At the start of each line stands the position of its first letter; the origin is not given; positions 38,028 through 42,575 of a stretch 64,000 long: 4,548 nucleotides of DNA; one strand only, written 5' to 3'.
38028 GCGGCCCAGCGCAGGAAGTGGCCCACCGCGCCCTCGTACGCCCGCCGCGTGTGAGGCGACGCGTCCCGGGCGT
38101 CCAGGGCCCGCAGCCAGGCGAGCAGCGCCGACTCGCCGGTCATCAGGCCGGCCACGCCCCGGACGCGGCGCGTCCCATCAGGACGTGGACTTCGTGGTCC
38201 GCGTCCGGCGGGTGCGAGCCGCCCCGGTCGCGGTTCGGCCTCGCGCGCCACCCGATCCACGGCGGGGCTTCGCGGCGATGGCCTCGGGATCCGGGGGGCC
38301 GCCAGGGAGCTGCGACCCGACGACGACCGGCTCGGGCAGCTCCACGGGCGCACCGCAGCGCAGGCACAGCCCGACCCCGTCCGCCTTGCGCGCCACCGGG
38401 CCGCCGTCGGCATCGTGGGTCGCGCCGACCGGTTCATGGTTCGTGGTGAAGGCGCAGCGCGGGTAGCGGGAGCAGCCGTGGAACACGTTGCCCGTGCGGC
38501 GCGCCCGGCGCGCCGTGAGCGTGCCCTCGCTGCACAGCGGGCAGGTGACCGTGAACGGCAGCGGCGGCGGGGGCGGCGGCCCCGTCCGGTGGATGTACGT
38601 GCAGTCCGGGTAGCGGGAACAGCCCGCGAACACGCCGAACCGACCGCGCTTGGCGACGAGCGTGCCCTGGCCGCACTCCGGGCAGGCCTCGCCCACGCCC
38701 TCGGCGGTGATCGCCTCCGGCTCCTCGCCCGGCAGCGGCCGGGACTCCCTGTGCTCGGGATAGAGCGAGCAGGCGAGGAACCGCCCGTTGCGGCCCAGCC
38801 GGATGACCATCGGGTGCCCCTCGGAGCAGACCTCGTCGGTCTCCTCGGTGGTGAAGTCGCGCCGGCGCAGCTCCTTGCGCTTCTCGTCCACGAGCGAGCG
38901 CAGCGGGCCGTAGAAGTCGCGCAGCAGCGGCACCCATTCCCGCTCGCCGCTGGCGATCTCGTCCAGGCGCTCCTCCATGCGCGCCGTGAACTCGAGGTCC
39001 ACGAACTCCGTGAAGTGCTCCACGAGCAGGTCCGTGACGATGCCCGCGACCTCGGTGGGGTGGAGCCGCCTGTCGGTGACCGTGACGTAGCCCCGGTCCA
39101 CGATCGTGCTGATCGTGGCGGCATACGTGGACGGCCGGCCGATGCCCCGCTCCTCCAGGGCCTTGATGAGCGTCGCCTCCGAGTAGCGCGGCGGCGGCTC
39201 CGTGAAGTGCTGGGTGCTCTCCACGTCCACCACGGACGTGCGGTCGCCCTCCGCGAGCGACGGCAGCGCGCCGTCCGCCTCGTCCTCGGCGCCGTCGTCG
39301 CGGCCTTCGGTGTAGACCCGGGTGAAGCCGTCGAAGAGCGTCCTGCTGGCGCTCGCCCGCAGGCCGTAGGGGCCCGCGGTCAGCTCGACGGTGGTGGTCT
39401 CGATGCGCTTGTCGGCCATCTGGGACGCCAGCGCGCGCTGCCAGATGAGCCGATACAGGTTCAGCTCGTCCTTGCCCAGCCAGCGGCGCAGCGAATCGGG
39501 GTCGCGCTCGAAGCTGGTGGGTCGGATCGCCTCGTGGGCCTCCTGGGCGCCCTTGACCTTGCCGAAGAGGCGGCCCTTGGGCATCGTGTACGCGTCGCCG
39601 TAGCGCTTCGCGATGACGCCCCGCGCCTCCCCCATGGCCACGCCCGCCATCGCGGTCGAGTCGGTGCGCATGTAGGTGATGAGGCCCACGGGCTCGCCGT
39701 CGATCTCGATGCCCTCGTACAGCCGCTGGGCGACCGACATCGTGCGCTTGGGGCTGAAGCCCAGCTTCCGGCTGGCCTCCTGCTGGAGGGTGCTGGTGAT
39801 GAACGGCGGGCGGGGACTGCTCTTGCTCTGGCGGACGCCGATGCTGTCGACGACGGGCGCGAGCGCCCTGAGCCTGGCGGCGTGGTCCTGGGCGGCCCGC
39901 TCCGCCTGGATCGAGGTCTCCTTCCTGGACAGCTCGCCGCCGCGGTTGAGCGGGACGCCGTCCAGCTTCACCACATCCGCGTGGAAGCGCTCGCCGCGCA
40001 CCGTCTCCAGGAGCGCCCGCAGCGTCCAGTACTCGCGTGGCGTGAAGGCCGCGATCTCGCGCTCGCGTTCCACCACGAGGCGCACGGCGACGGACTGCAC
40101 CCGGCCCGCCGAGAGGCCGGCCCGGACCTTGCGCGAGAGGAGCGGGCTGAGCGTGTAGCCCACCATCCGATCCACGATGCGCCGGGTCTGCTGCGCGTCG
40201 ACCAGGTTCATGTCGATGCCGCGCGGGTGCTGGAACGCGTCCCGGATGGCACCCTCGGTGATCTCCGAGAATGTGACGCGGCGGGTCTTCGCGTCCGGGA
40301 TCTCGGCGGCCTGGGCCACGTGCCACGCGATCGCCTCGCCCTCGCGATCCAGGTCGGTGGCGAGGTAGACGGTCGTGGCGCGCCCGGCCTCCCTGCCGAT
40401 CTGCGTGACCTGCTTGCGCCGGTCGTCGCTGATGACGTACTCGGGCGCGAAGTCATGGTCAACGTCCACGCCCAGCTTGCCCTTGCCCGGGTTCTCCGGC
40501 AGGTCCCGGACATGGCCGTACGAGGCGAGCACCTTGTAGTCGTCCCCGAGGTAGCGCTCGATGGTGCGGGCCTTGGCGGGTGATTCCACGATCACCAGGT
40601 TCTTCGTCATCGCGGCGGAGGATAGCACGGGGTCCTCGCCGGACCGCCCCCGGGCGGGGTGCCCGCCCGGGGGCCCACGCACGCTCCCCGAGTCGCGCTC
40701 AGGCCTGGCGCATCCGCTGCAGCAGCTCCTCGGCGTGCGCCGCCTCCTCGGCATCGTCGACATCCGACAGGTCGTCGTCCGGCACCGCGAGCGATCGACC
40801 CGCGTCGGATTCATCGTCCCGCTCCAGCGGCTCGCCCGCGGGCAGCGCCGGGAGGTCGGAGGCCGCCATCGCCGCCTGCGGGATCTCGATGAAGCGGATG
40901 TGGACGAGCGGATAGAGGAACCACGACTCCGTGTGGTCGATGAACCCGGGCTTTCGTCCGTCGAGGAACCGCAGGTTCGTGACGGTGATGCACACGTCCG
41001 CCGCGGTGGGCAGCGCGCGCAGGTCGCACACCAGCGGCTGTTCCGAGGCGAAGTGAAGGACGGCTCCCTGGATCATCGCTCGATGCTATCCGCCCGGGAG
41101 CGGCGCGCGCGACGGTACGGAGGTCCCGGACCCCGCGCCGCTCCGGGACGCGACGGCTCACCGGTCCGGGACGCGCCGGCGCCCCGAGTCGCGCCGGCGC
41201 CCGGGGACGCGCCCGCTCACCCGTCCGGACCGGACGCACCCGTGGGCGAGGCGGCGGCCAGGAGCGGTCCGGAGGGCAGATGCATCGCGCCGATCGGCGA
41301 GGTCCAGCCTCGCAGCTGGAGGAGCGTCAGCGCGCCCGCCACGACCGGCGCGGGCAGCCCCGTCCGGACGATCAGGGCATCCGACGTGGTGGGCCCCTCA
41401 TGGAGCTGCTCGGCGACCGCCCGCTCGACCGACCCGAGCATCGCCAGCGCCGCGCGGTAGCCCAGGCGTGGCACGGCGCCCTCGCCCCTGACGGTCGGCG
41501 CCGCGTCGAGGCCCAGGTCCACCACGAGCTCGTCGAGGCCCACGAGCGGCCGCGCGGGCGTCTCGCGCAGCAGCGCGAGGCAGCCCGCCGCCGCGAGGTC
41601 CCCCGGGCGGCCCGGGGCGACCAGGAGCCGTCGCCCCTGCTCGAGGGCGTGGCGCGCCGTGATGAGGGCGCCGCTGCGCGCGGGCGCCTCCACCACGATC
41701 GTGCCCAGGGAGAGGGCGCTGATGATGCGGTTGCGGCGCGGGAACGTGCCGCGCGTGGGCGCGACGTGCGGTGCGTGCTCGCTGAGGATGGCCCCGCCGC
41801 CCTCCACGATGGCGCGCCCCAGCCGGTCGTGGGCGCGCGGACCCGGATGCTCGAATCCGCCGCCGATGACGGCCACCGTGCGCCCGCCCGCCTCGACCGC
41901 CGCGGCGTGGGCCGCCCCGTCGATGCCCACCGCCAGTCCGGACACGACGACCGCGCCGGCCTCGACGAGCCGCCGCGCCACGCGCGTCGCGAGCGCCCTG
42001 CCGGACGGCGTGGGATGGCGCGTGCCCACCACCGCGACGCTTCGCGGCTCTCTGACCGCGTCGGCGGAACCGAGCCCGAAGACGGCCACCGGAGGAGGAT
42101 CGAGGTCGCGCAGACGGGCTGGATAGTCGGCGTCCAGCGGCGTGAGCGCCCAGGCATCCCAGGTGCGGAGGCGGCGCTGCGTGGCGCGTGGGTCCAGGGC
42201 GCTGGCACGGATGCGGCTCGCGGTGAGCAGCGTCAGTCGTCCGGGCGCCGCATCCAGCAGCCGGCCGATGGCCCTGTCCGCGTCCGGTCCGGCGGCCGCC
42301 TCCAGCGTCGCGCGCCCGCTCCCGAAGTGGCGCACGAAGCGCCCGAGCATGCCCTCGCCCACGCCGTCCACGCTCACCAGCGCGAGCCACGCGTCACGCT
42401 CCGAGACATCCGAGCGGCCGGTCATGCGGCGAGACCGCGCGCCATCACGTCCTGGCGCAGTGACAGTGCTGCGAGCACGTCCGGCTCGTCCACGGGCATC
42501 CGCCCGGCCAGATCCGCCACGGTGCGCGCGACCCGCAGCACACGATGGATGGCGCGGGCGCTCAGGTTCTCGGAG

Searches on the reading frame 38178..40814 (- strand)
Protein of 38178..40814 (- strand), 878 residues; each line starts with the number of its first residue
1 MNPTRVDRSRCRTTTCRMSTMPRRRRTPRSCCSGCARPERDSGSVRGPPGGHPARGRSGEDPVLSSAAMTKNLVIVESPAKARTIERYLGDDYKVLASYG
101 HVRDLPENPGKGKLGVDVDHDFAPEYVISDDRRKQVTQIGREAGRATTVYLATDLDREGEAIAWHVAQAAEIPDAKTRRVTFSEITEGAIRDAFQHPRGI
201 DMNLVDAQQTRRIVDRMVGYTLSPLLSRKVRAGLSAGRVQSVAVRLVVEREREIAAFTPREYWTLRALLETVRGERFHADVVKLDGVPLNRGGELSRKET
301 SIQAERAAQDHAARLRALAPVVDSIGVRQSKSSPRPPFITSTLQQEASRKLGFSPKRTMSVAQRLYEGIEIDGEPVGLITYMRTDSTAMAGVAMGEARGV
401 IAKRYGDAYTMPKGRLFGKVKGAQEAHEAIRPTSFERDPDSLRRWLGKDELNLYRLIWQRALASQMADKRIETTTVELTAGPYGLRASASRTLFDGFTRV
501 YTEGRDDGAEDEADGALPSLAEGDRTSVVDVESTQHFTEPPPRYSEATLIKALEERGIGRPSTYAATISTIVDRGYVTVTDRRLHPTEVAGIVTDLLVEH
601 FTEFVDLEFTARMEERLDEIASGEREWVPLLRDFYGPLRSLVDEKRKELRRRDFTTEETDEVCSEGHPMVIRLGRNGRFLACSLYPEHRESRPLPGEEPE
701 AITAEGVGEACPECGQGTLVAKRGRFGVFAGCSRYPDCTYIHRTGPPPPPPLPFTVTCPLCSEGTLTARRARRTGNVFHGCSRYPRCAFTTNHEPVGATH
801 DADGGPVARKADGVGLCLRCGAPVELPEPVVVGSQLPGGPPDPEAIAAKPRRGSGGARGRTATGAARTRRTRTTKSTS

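Call 5: search_protein_families(library=pfam, proteins=[window:38178-40814:-], max_evalue=0.01)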
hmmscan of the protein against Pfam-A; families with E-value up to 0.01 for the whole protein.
window:38178-40814:- (878 aa): 3 families
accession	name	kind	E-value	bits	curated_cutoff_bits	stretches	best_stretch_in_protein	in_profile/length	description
PF01131.25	Topoisom_bac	-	8.1e-121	404.3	35.1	1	200-630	2-409/411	DNA topoisomerase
PF01396.24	Zn_ribbon_Top1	-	8.2e-31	106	32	3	709-742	2-34/39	Topoisomerase DNA binding C4 zinc finger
PF01751.28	Toprim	-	9.7e-21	74.2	23.1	1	73-185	2-96/96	Toprim domain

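Call 6: search_protein_families(library=ncbifam, proteins=[window:38178-40814:-], max_evalue=0.01)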
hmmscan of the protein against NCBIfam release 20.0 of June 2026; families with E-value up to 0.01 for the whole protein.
window:38178-40814:- (878 aa): 12 families
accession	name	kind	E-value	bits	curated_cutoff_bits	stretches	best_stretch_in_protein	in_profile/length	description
TIGR01051.1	topA_bact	equivalog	1.3e-239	797.4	456.4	1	73-691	1-628/632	type I DNA topoisomerase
NF006451.0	PRK08780.1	equivalog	8.9e-207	689.2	1265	1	69-681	1-613/824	DNA topoisomerase I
NF004966.0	PRK06319.1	equivalog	1.1e-190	635.8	868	1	69-792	1-730/862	DNA topoisomerase I/SWI domain fusion protein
TIGR01054.1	rgy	equivalog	2.3e-80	270.6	471.7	1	129-636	702-1167/1172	reverse gyrase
TIGR01057.1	topA_arch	equivalog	6.3e-77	259.2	458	1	119-687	64-617/618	DNA topoisomerase I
NF005829.0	PRK07726.1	subfamily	1.1e-69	235.8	597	1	128-689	75-639/669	DNA topoisomerase 3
NF005555.0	PRK07220.1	equivalog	2.8e-69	234.2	635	2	125-696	77-627/740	DNA topoisomerase I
NF004438.0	PRK05776.1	equivalog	6.5e-63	213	793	1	122-634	77-571/677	DNA topoisomerase I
NF011532.0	PRK14973.1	equivalog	4.4e-60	203.5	930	2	133-697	84-626/936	DNA topoisomerase I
TIGR01056.1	topB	subfamily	3.5e-58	197.6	515.75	1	127-690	76-642/706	DNA topoisomerase III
NF006032.0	PRK08173.1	equivalog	1.3e-38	132.4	1058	1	147-642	98-605/863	DNA topoisomerase III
NF011313.0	PRK14724.1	equivalog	4.9e-28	97.4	1088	1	147-624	102-607/988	DNA topoisomerase III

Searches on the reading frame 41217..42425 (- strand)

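Call 8: search_protein_families(library=pfam, proteins=[window:41217-42425:-], max_evalue=0.001)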
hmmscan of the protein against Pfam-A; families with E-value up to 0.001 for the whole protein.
window:41217-42425:- (402 aa): 3 families
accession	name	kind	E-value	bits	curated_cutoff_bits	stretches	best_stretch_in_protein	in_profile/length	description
PF02481.21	DNA_processg_A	-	5.9e-65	218.8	29.6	1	90-289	6-206/212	DNA recombination-mediator protein A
PF17782.7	DprA_WH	-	2e-09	37.8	22.9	1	327-374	7-54/61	DprA winged helix domain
PF18306.6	LDcluster4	-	0.00022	21.3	26.3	0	129-187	3-62/151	SLOG cluster4 family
